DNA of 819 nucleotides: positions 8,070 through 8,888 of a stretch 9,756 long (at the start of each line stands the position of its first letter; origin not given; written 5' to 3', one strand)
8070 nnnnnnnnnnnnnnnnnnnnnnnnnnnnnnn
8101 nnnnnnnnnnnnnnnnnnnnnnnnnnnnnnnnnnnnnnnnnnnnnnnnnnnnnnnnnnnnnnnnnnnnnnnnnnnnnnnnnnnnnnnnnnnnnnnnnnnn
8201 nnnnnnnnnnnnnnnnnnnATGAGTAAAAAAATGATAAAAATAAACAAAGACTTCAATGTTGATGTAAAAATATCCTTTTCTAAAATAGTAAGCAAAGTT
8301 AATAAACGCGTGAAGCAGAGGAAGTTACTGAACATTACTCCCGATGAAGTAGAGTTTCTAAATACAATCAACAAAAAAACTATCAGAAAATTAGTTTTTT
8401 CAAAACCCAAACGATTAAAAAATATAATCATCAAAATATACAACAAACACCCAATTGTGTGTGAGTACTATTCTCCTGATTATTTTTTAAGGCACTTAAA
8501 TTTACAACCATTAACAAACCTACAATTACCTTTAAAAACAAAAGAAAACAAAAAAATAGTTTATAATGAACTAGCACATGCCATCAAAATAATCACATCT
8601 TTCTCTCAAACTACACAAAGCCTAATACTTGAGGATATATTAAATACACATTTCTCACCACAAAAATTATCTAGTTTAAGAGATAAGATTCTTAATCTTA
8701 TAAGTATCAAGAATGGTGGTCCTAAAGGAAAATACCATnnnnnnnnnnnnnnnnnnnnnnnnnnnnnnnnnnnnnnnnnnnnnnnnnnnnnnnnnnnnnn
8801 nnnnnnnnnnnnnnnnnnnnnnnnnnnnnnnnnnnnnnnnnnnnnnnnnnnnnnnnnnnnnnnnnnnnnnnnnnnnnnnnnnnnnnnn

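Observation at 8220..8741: Uncharacterised lysine-rich 173-aa protein sandwiched between ATPase and HNH nuclease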

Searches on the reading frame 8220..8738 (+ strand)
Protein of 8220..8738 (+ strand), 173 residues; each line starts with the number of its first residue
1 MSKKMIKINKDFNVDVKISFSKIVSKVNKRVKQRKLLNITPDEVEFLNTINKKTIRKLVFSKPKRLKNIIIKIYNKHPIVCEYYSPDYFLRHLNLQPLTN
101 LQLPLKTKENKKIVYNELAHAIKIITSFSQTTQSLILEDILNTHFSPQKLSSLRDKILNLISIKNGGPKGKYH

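Call 5: search_protein_families(library=pfam, proteins=[window:8220-8738:+], max_evalue=1)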
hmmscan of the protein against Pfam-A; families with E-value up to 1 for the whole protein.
window:8220-8738:+ (173 aa): 3 families
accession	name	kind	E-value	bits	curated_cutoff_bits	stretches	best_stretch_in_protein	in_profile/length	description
PF24384.1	Ig_TMM62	-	0.026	14.6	27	1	47-78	30-60/128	TMEM62 Ig-like domain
PF08463.15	EcoEI_R_C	-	0.13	12.8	24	1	19-67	83-128/163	EcoEI R protein C-terminal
PF18740.7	EC042_2821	-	0.18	12.9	24.9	0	13-52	3-42/97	EC042_2821-like Restriction Endonuclease-like domain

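Call 12: search_protein_families(library=padloc, proteins=[window:8220-8738:+], max_evalue=0.1)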
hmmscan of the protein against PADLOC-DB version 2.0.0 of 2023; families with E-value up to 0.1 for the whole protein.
window:8220-8738:+ (173 aa): 0 families

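Call 13: search_protein_families(library=ncbifam, proteins=[window:8220-8738:+], max_evalue=0.1)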
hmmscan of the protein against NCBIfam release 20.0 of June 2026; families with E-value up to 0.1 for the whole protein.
window:8220-8738:+ (173 aa): 2 families
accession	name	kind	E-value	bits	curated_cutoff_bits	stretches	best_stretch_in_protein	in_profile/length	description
NF004488.0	PRK05818.1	equivalog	0.0035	17.1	218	1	38-160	123-241/261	DNA polymerase III subunit delta'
TIGR00423.1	TIGR00423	subfamily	0.03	13.6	260.25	1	6-59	56-110/310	CofH family radical SAM protein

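Call 18: list_cluster_members(proteins=[window:8220-8738:+, window:8713-9420:+, window:6844-8220:+, window:6437-6808:+])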
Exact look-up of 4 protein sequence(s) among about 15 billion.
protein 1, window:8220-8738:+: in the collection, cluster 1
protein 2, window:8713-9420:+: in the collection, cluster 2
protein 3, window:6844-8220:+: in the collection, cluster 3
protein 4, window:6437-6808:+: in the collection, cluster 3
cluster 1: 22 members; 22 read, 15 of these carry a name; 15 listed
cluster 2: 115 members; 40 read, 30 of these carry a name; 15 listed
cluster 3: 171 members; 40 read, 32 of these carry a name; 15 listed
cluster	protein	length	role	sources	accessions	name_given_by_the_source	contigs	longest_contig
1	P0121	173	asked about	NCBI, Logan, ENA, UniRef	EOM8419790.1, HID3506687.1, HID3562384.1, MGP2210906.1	TPA: hypothetical protein ACXE3O_004824 [Escherichia coli] | hypothetical protein n=1 Tax=Escherichia coli TaxID=562 RepID=UPI003B8E959C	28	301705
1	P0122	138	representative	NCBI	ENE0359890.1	hypothetical protein ABMI37_004751, partial [Escherichia coli]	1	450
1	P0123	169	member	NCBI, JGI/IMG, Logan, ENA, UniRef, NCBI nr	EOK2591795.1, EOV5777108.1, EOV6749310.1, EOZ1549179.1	hypothetical protein ACRU0Q_004666 [Escherichia coli] | hypothetical protein n=1 Tax=Escherichia coli TaxID=562 RepID=UPI00201CCA53 | hypothetical protein [Escherichia coli]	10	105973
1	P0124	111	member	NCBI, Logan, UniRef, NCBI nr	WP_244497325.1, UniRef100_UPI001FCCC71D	hypothetical protein [Escherichia coli] | hypothetical protein n=1 Tax=Escherichia coli TaxID=562 RepID=UPI001FCCC71D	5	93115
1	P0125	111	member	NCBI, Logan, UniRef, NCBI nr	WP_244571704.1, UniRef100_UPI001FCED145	hypothetical protein [Escherichia coli] | hypothetical protein n=1 Tax=Escherichia coli TaxID=562 RepID=UPI001FCED145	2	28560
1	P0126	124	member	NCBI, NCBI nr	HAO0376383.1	TPA: hypothetical protein IGZ81_004764, partial [Escherichia coli] | hypothetical protein [Escherichia coli]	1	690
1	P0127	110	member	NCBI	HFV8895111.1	TPA: hypothetical protein ACIAES_003626, partial [Escherichia coli]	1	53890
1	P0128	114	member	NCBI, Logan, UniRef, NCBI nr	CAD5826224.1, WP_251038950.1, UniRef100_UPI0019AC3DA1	Uncharacterised protein [Escherichia coli] | hypothetical protein n=1 Tax=Escherichia coli TaxID=562 RepID=UPI0019AC3DA1 | hypothetical protein [Escherichia coli]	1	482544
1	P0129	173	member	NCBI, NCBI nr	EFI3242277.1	hypothetical protein BCB96_004216, partial [Escherichia coli] | hypothetical protein [Escherichia coli]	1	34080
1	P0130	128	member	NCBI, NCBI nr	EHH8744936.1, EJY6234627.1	hypothetical protein OGR41_004762, partial [Escherichia coli] | hypothetical protein [Escherichia coli]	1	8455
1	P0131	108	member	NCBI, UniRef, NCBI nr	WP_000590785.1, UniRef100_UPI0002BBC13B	hypothetical protein [Escherichia coli] | hypothetical protein n=1 Tax=Escherichia coli TaxID=562 RepID=UPI0002BBC13B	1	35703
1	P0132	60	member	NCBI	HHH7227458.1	TPA: hypothetical protein ACP2LQ_004710, partial [Escherichia coli]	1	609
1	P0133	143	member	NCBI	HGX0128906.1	TPA: hypothetical protein ACNRWJ_004870, partial [Escherichia coli]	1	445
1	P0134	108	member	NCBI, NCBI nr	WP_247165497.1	hypothetical protein [Escherichia coli]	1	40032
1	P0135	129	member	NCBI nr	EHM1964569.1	hypothetical protein [Escherichia coli]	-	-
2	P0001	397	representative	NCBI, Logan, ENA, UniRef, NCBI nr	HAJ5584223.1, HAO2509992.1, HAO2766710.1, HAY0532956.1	hypothetical protein ACQ95F_23195 [Escherichia coli] | hypothetical protein n=1 Tax=Escherichia coli TaxID=562 RepID=UPI000F95EFF2 | hypothetical protein [Escherichia coli]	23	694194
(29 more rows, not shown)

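Call 44: search_protein_representatives(alignment_id=A3)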
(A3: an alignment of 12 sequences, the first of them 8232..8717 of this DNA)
Query: 12 sequences, 170 profile positions. Proteins with E-value up to 0.001 (for the whole library): 57; up to 1e-10: 32; up to 1e-30: 4. The best 57 are listed.
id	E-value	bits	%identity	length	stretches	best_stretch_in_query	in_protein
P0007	4.1e-65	234.9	-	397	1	1-170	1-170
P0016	5.4e-56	205.2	-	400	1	1-169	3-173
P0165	2.7e-40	154.1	-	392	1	1-169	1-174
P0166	2.3e-39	151.1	-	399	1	1-168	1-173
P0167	6.1e-28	113.9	-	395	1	1-166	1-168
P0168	7.5e-28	113.6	-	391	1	1-164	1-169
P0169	7.1e-22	94.1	-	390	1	1-165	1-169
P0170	1.8e-21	92.8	-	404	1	1-165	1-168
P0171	7.0e-21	90.9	-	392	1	5-166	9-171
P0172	7.8e-21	90.7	-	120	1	41-151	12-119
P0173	1.7e-20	89.7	-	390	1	1-167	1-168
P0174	2.3e-19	86.0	-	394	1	1-167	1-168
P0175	3.9e-19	85.2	-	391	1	1-169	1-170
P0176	2.7e-17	79.2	-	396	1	1-168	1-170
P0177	5.1e-17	78.3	-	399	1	1-165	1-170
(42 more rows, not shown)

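Call 50: predict_structure(alignment_id=A3)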
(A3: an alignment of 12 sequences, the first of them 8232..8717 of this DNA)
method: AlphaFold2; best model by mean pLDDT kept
length: 162 residues; sequences in the alignment: 12
mean_pLDDT: 88.0   pTM: 0.73
mean pLDDT of the five models: 88.0, 87.7, 87.3, 85.9, 83.0
residues with pLDDT >= 90: 88; 70-90: 65; 50-70: 4; < 50: 5
segments of 3 or more residues with pLDDT < 50: 1-5
pLDDT, mean of each block of 10 residues (from residue 1): 52 88 93 89 91 89 87 89 89 85 94 95 91 95 93 93 77
secondary structure, 60 per line:
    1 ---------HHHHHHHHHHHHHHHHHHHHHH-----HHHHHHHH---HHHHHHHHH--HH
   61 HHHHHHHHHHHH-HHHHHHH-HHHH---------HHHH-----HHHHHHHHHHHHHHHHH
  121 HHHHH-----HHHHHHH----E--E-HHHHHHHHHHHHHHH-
elements in order: H10-31 H37-44 H48-56 H59-72 H74-80 H82-85 H95-98 H104-125 H131-137 H147-161

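Call 53: find_encoding_contigs(protein=window:8220-8738:+, flank=3000, max_places=8)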
Protein window:8220-8738:+ (173 aa): 24 contigs read that carry it; 8 places shown.
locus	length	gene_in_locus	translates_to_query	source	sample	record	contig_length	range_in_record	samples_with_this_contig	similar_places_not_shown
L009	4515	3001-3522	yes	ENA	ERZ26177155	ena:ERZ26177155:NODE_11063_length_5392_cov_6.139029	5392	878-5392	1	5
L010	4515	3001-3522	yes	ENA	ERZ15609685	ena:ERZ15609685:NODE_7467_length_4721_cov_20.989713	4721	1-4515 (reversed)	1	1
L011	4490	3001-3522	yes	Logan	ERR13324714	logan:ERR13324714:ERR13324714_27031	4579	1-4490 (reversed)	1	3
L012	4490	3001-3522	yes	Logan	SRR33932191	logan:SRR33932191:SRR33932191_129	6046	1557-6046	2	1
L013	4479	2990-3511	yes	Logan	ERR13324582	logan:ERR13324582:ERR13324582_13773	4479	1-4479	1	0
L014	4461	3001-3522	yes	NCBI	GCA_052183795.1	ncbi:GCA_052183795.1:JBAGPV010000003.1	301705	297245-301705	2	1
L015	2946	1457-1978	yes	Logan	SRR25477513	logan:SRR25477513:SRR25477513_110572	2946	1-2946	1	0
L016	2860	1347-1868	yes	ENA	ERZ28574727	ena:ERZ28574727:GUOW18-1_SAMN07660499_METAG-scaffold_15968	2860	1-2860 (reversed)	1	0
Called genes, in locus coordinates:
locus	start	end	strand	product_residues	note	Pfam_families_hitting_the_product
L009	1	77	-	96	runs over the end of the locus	PF07102:YbcO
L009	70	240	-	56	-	PF05322:NinE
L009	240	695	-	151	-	-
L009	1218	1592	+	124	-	-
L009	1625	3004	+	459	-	PF13175:AAA_15, PF13304:AAA_21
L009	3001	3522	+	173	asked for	-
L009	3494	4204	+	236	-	-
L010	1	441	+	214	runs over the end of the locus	?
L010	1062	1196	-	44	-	-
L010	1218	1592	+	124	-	PF13175:AAA_15 (weak), PF13476:AAA_23 (weak)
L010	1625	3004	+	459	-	PF13175:AAA_15, PF13304:AAA_21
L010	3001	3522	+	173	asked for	-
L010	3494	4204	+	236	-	-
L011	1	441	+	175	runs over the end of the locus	?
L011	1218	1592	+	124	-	PF13175:AAA_15 (weak), PF13476:AAA_23 (weak)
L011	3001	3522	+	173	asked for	-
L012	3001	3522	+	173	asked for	-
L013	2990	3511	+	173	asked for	-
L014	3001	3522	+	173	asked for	-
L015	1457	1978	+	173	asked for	-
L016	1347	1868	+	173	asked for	-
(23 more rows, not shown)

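Call 70: search_protein_families(library=phrogs, proteins=[window:8220-8738:+], max_evalue=0.01)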
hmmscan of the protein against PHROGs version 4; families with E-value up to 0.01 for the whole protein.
window:8220-8738:+ (173 aa): 2 families
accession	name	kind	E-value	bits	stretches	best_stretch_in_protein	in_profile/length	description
phrog_9626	-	unknown function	5.8e-67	223.6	1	5-112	1-108/108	-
phrog_8644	-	unknown function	1.7e-54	186.2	1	80-169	1-90/322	-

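Call 74: search_solved_structures(query=A3, max_evalue=10)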
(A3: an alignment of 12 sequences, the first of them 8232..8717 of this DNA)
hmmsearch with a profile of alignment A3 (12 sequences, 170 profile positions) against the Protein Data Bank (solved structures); distinct sequences matched with E-value up to 10: 1.
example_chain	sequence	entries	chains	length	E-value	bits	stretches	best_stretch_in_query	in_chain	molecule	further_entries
8sjj_A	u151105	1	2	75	0.28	14.1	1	11-70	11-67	Septin-14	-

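Call 75: search_protein_families(library=pfam, alignment_id=A3, max_evalue=0.1)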
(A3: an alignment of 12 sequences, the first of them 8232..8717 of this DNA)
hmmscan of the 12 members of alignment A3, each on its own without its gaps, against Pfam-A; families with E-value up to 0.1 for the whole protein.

A. member 1, window:8232-8717:+ (162 aa): 2 families
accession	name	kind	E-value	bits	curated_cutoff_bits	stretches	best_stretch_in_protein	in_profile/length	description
PF24384.1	Ig_TMM62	-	0.024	14.8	27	1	43-74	30-60/128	TMEM62 Ig-like domain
PF08463.15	EcoEI_R_C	-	0.099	13.2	24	0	15-63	83-128/163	EcoEI R protein C-terminal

B. families by the number of members that match (of 12 scanned): 8 families
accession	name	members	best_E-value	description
PF24384.1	Ig_TMM62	6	0.0027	TMEM62 Ig-like domain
PF05114.20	MbnB_TglH_ChrH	2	0.044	RiPP precursor modification enzyme MbnB/TglH/ChrH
PF10114.15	PocR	1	0.018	Sensory domain found in PocR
PF09345.15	SiaC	1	0.028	SiaC family regulatory phosphoprotein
PF20266.3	Mab-21_C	1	0.029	Mab-21 protein HhH/H2TH-like domain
PF19351.4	DUF5929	1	0.033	Domain of unknown function (DUF5929)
PF09280.16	XPC-binding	1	0.064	XPC-binding domain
PF08463.15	EcoEI_R_C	1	0.099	EcoEI R protein C-terminal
